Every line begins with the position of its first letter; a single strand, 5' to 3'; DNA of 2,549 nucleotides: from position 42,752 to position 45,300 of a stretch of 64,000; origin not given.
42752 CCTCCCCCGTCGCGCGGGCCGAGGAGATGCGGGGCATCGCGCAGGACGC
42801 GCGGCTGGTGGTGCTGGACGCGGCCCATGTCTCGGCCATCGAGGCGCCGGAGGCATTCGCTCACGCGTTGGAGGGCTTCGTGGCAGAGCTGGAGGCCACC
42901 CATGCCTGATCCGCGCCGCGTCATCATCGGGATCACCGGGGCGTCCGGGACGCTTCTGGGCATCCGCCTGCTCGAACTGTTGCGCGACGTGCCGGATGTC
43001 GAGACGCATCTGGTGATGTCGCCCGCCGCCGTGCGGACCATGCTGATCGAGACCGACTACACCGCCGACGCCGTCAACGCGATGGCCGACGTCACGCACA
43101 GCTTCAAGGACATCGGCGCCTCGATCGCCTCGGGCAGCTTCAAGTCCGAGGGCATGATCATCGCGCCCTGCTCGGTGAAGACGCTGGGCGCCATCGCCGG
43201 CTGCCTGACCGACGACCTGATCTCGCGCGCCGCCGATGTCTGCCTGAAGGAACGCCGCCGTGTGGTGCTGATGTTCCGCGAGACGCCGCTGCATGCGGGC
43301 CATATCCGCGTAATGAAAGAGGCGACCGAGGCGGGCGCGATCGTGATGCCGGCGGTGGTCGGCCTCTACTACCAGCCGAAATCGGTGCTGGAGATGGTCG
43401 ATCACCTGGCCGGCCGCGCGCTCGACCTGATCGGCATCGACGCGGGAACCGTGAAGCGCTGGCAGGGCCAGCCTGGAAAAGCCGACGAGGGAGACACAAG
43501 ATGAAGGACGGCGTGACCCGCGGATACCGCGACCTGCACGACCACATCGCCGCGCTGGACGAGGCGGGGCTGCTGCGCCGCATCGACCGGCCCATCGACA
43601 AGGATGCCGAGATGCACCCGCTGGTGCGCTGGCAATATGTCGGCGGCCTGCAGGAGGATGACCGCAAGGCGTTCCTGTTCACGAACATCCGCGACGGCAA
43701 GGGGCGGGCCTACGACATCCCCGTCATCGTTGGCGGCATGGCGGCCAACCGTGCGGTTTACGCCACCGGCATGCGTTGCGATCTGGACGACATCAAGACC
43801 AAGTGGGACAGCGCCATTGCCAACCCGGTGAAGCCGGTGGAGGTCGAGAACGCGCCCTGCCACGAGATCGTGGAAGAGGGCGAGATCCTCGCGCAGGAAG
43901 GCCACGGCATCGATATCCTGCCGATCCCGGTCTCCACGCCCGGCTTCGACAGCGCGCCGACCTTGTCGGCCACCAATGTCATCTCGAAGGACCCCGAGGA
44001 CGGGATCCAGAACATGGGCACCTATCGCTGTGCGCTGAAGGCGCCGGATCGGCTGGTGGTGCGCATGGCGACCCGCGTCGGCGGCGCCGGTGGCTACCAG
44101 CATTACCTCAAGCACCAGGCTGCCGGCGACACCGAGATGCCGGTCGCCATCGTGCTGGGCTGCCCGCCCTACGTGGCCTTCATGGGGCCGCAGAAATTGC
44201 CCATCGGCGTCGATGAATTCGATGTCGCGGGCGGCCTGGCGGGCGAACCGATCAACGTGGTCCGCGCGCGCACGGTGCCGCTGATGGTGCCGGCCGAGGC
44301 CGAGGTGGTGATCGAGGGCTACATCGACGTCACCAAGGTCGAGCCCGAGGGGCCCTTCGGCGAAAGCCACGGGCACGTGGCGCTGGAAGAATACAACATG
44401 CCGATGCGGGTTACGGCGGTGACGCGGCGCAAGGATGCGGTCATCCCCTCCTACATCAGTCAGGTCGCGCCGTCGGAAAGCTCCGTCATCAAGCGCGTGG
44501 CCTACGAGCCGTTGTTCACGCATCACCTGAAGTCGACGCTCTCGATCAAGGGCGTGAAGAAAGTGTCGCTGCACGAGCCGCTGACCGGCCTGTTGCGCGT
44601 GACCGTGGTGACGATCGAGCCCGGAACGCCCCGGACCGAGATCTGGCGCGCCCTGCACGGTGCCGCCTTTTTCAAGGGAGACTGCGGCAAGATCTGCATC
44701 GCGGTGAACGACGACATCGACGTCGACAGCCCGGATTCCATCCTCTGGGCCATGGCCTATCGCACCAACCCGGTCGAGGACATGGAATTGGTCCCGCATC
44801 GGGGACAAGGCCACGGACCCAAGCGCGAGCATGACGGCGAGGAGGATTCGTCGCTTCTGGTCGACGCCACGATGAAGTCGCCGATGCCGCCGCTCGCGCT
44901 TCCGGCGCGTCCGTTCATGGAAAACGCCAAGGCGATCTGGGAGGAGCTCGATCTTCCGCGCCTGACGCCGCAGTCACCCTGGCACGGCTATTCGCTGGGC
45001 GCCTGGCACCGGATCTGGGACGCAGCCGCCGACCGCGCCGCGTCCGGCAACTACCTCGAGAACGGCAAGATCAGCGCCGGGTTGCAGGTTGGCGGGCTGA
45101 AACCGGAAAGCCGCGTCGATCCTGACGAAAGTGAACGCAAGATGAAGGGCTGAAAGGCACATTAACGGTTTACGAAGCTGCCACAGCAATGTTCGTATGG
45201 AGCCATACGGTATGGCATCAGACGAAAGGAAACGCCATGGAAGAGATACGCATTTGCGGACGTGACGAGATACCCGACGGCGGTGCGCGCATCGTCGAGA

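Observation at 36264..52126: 16-gene translationally coupled operon I cannot assign to a known pathway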

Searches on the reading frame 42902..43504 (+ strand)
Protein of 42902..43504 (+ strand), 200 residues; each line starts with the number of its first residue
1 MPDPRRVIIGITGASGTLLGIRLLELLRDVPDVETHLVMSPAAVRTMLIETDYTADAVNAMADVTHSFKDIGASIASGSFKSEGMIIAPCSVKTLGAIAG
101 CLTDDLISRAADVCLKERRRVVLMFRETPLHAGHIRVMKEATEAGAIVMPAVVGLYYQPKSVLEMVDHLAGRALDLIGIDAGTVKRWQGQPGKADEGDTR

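Call 5: search_protein_families(library=pfam, proteins=[window:42902-43504:+], max_evalue=0.01)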
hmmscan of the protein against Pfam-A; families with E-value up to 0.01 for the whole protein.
window:42902-43504:+ (200 aa): 1 family
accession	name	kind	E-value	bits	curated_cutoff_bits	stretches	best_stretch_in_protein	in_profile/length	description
PF02441.25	Flavoprotein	-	3.5e-37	127.9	22.7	1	6-175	2-160/162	Flavoprotein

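Call 7: search_protein_families(library=ncbifam, proteins=[window:42902-43504:+], max_evalue=0.001)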
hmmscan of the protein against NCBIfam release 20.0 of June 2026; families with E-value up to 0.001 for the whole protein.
window:42902-43504:+ (200 aa): 5 families
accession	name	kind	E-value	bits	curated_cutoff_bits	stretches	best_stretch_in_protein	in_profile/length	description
NF004685.0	PRK06029.1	subfamily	1.8e-74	249.9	188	1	5-189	2-186/187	UbiX family flavin prenyltransferase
NF041206.1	VdcB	exception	2e-70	236.2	290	1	6-189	1-184/184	non-oxidative hydroxyarylic acid decarboxylases subunit B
TIGR00421.1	ubiX_pad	subfamily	7.3e-65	218.1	108.9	1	6-187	1-181/181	UbiX family flavin prenyltransferase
NF041218.1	BagM_FevK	exception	5.5e-60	202.4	420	1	6-194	2-190/215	bagremycin/ferroverdin biosynthesis UbiX family decarboxylase BagM/FevK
TIGR00521.1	coaBC_dfp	equivalog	0.00037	19.6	219.7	1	5-114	4-112/392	bifunctional phosphopantothenoylcysteine decarboxylase/phosphopantothenate--cysteine ligase CoaBC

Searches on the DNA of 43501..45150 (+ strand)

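Call 85: search_dna_similar(query=L088:14001-15605:+, collection=plasmids, mode=near, max_rows=60)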
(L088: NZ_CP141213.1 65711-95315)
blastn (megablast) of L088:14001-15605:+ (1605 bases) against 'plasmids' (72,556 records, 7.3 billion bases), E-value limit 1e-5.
Records with a match: 9; places in all: 9; records where one place covers at least 80% of the query: 9.
Best place of each record, by identity: >=99% 1; 80-90% 8.
By first word of the organism name: Sinorhizobium 7; Neorhizobium 1; Rhizobium 1.
By predicted mobility (MOB-suite, as given by PLSDB): conjugative 7; non-mobilizable 2.
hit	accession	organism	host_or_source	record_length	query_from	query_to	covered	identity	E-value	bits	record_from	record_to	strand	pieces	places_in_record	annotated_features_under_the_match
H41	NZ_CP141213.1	Sinorhizobium meliloti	alfalfa,Isolate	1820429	1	1605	100%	100.0%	0e+0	2964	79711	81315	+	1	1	none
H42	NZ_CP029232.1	Sinorhizobium fredii CCBAU 45436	Glycine max,cell culture,plant root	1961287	1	1601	100%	89.2%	0e+0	1999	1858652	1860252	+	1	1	record has no annotation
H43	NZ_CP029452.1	Sinorhizobium fredii CCBAU 25509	Glycine soja,cell culture,plant root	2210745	1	1601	100%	88.9%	0e+0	1977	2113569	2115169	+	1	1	record has no annotation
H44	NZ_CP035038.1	Sinorhizobium fredii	single cell,soil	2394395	1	1601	100%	88.9%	0e+0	1977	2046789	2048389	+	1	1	none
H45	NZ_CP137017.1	Sinorhizobium fredii GR64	Phaseolus vulgaris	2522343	1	1601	100%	88.9%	0e+0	1971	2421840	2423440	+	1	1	record has no annotation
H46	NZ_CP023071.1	Sinorhizobium fredii CCBAU 83666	G.max,nodule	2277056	1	1601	100%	88.9%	0e+0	1971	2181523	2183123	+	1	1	record has no annotation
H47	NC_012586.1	Sinorhizobium fredii NGR234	-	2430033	1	1604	100%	88.2%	0e+0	1916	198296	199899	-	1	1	record has no annotation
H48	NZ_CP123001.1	Neorhizobium petrolearium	single cell,petroleum contaminated soil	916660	10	1604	99%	86.7%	0e+0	1772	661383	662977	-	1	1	UbiD family decarboxylase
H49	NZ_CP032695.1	Rhizobium jaguaris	Calliandra grandiflora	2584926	19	1313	81%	82.9%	0e+0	1162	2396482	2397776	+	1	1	none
